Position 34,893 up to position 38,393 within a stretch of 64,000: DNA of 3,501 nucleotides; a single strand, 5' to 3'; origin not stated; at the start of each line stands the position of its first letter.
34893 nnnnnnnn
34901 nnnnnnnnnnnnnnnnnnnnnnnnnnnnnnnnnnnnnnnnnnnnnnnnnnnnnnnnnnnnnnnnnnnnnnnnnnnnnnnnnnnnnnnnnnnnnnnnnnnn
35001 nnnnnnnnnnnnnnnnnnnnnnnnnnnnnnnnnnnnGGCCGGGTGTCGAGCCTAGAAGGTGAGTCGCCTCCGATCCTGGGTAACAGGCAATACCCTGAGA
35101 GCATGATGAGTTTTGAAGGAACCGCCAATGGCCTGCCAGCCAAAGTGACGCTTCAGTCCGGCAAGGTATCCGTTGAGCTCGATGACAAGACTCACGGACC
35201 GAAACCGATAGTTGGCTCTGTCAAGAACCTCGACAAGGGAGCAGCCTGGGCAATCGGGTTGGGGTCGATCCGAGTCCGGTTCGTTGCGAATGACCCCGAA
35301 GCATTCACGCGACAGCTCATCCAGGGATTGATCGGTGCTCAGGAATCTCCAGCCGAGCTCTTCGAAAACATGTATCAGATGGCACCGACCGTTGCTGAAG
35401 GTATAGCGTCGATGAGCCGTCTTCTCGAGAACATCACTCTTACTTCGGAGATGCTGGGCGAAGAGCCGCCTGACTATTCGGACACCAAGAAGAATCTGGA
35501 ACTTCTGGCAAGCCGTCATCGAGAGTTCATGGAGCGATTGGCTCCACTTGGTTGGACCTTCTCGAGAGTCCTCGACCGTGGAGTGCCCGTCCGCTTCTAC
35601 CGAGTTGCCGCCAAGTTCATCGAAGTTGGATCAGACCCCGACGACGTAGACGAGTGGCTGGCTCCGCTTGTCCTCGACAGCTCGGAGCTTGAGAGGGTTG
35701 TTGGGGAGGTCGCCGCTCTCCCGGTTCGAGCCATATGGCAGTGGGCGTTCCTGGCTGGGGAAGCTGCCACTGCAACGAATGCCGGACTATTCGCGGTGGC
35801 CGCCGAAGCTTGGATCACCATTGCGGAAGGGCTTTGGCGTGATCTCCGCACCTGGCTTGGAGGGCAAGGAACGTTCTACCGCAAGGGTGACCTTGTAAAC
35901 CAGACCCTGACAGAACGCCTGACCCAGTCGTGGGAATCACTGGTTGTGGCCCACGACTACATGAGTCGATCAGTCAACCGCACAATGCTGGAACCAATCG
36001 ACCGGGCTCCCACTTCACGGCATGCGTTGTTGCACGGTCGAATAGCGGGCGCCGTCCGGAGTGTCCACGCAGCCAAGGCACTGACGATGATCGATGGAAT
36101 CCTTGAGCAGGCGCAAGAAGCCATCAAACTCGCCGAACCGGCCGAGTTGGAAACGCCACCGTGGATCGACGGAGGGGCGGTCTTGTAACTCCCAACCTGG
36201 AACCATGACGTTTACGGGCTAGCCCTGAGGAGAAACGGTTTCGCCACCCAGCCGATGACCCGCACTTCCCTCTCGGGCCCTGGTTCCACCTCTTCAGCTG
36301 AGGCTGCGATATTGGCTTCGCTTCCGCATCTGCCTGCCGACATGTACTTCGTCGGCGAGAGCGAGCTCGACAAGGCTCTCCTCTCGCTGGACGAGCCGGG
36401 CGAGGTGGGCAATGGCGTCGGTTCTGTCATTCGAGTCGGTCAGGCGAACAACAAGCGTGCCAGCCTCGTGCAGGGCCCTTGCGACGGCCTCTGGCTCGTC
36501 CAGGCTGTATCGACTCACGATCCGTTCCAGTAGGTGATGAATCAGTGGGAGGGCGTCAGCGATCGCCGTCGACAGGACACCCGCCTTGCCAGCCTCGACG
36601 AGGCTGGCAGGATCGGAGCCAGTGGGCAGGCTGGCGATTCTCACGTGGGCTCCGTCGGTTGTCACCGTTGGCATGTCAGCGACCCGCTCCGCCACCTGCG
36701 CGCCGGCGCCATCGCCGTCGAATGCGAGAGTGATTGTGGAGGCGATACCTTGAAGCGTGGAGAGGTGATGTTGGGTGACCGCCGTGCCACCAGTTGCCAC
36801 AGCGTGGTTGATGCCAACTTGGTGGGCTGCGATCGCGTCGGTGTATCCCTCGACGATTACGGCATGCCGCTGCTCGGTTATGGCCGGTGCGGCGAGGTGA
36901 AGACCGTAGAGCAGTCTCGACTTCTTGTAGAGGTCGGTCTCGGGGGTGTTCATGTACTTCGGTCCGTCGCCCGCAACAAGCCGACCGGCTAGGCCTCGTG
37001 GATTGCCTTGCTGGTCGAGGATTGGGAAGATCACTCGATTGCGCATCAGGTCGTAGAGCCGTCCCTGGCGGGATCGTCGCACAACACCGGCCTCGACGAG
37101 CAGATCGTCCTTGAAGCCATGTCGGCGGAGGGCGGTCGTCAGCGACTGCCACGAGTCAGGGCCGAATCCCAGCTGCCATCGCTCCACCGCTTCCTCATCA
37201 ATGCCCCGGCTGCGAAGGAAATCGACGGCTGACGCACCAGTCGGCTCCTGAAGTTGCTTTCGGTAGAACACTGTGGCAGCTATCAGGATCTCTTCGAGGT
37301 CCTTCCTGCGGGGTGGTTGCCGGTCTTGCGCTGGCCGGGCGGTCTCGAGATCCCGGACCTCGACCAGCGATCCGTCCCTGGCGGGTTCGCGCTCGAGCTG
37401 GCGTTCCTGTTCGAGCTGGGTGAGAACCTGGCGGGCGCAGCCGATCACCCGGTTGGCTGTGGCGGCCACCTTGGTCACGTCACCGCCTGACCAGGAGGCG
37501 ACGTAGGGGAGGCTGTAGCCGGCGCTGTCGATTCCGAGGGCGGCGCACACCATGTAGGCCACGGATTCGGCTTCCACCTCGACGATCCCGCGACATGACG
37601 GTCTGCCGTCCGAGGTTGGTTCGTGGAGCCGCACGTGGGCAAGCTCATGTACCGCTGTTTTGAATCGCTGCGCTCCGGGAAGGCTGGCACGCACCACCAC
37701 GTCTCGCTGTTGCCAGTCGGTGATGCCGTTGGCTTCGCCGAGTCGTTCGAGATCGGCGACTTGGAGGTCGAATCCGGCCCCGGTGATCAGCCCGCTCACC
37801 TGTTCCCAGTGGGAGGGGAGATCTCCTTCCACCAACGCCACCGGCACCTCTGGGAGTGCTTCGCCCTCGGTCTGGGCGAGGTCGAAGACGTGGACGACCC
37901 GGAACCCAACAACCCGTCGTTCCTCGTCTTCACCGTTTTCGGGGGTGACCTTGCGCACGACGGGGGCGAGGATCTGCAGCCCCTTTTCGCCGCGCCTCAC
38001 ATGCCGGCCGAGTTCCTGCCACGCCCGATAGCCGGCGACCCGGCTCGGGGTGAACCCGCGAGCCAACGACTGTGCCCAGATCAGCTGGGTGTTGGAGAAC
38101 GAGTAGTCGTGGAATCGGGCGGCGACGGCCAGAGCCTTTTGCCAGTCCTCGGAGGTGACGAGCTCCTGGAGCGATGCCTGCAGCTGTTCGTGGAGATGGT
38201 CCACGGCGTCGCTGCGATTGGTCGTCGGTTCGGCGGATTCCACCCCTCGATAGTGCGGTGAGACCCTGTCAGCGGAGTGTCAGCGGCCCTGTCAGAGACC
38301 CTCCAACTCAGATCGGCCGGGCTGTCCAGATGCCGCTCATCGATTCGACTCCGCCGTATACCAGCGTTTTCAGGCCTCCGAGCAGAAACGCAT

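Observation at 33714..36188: Divergent gene pair sharing an R-x4-H-G motif (HEPN-like) next to DUF4238: candidate uncharacterised defence/abortive-infection module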

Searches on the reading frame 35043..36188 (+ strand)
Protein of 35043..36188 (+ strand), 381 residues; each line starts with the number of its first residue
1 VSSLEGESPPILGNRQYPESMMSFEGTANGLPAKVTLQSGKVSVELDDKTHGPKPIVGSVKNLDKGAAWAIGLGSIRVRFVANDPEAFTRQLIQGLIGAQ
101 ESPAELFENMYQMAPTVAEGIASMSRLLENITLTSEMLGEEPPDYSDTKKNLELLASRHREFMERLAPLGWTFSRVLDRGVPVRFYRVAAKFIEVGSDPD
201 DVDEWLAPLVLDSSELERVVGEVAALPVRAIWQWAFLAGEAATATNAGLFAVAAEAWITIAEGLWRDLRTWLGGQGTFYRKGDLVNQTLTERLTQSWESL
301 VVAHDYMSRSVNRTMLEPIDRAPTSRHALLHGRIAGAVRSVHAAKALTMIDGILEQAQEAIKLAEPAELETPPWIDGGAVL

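Call 3: search_protein_families(library=pfam, proteins=[window:35043-36188:+], max_evalue=1)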
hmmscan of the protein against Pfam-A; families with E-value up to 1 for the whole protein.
window:35043-36188:+ (381 aa): 0 families

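Call 4: search_protein_families(library=padloc, proteins=[window:35043-36188:+], max_evalue=1)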
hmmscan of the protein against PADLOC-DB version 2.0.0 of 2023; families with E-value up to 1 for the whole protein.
window:35043-36188:+ (381 aa): 0 families

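Call 5: search_protein_families(library=ncbifam, proteins=[window:35043-36188:+], max_evalue=1)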
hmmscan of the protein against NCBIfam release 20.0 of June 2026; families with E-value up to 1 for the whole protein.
window:35043-36188:+ (381 aa): 0 families

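Call 8: search_protein_families(library=phrogs, proteins=[window:35043-36188:+], max_evalue=1)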
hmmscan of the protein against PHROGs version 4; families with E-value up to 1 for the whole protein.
window:35043-36188:+ (381 aa): 0 families

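Call 10: find_homologous_proteins(query=window:35043-36188:+)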
Query window:35043-36188:+ (381 aa): 7 proteins with E <= 0.001 among 8000 candidates.
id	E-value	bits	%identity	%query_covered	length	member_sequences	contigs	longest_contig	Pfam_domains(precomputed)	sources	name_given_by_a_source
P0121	1.1e-235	799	100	95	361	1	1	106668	-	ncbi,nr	ncbi:MAG: hypothetical protein P1T08_03335 [Acidimicrobiia bacterium]|nr:hypothetical protein [Acidi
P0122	9.5e-185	632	77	93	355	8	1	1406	-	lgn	-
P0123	6.5e-151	520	72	83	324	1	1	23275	-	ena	-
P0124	1.9e-116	407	83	57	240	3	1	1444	-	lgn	-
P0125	3.4e-105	370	52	88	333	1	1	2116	-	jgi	jgi:hypothetical protein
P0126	8.3e-105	369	51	94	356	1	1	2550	-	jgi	jgi:hypothetical protein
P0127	6.9e-101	356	48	93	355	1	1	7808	-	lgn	-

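Call 16: find_encoding_contigs(protein=P0123, flank=8000, max_places=4)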
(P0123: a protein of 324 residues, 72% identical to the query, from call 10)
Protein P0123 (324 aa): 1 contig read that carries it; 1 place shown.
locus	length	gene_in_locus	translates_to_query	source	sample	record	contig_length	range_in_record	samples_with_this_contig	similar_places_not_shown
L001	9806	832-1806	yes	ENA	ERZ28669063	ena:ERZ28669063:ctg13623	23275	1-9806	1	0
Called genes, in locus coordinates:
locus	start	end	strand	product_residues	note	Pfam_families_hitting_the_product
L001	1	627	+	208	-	?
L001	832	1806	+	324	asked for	-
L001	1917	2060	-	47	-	-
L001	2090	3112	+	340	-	-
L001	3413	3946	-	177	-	-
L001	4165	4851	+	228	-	-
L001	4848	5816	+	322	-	PF02601:Exonuc_VII_L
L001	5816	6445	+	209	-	PF02557:VanY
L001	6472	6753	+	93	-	-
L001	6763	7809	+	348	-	-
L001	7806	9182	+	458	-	-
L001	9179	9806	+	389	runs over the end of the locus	PF19044:P-loop_TraG (faint), PF25199:nSTAND_NTPase5 (faint)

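Call 17: find_encoding_contigs(protein=P0127, flank=8000, max_places=4)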
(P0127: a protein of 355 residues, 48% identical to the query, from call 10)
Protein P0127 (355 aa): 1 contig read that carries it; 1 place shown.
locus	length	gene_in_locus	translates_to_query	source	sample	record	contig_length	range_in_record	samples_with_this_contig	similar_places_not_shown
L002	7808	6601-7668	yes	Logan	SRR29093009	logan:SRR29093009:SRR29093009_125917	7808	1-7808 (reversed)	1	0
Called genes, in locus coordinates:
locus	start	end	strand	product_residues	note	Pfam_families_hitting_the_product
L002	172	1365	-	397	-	-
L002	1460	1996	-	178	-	PF10386:DUF2441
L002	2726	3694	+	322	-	-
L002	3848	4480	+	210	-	-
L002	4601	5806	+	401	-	-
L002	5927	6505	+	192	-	-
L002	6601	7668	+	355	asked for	-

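Call 78: search_protein_families(library=pfam, proteins=[L002:2636-3691:+, L002:4553-5803:+, L002:5807-6502:+, L002:172-1365:-, L001:2090-3109:+, L001:3413-3946:-], max_evalue=0.1)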
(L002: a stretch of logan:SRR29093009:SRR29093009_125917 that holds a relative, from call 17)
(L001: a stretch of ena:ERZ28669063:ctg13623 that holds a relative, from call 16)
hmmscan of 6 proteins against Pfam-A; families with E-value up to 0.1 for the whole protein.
L002:2636-3691:+ (352 aa): 0 families

L002:4553-5803:+ (417 aa): 0 families

L002:5807-6502:+ (232 aa): 0 families

L002:172-1365:- (397 aa): 1 family
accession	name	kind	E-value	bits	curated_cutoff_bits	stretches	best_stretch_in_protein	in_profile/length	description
PF04326.19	SLFN_AlbA_2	-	0.00015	22.7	25.3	1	46-146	20-117/118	Schlafen, AlbA_2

L001:2090-3109:+ (340 aa): 0 families

L001:3413-3946:- (177 aa): 0 families

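Call 79: find_encoding_contigs(protein=P0126, flank=5000, max_places=3)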
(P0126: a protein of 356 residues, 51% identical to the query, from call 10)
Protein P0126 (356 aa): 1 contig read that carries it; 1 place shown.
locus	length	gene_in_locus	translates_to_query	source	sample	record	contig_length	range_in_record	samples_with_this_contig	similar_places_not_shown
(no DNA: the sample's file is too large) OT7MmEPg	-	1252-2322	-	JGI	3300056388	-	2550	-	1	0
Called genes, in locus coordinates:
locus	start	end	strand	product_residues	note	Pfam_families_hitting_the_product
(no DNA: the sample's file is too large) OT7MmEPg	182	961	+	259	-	PF22022:Phage_int_M (faint), PF00589:Phage_integrase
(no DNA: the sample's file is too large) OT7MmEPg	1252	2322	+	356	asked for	-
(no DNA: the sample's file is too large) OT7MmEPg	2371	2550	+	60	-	?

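Call 80: find_encoding_contigs(protein=P0125, flank=5000, max_places=3)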
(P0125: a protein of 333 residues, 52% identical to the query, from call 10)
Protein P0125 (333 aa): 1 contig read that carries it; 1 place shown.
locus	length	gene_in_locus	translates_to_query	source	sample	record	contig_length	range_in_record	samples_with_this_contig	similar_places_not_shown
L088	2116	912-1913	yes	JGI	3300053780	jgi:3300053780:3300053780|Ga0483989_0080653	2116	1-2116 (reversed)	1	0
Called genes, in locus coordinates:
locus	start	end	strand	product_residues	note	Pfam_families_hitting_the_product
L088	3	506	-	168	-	?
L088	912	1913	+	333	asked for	-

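Call 81: find_encoding_contigs(protein=P0122, flank=5000, max_places=6)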
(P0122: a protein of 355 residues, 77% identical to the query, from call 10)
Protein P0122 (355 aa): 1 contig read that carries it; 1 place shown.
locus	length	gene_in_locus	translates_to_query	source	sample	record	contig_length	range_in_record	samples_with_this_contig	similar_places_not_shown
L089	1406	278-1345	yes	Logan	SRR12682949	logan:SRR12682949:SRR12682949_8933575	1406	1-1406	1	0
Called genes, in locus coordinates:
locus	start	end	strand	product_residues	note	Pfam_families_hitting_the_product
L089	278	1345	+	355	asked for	-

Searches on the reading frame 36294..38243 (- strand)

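Call 3: search_protein_families(library=pfam, proteins=[window:36294-38243:-], max_evalue=1)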
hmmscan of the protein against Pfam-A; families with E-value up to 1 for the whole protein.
window:36294-38243:- (649 aa): 12 families
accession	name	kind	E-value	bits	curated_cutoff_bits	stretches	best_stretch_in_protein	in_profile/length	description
PF08275.17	DNAG_N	-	1.9e-36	125.4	26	1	326-451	1-127/128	DNA primase catalytic core, N-terminal domain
PF13155.12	Toprim_2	-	7.8e-18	65.1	22.1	1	462-547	1-86/88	Toprim-like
PF08401.16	ArdcN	-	6.4e-16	59.1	22.6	1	15-120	5-123/123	N-terminal domain of anti-restriction factor ArdC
PF13662.12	Toprim_4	-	6.2e-13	49.2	25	1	460-531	2-78/85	Toprim domain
PF01751.28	Toprim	-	3.3e-10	40.4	23.1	1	461-538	2-95/96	Toprim domain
PF13362.12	Toprim_3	-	4e-05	24.4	27.2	1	461-550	2-90/95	Toprim domain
PF10410.14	DnaB_bind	-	0.0022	18.7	20.6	1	571-620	4-53/56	DnaB-helicase binding domain of primase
PF06114.19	Peptidase_M78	-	0.0023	18.2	22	1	178-233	27-86/123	IrrE N-terminal-like domain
PF20573.4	DUF6782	-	0.046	13.4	27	1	166-204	63-101/241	Putative metallopeptidase family (DUF6782)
PF18537.6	CODH_A_N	-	0.16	12.4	32.2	1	241-279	22-59/83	Carbon monoxide dehydrogenase subunit alpha N-terminal domain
PF21777.3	SDR-like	-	0.17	13.1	24.7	1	9-71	9-69/98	Short chain dehydrogenase-like protein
PF18818.7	MPTase-PolyVal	-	0.19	12.2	27.5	1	195-251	46-109/126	Zincin-like metallopeptidase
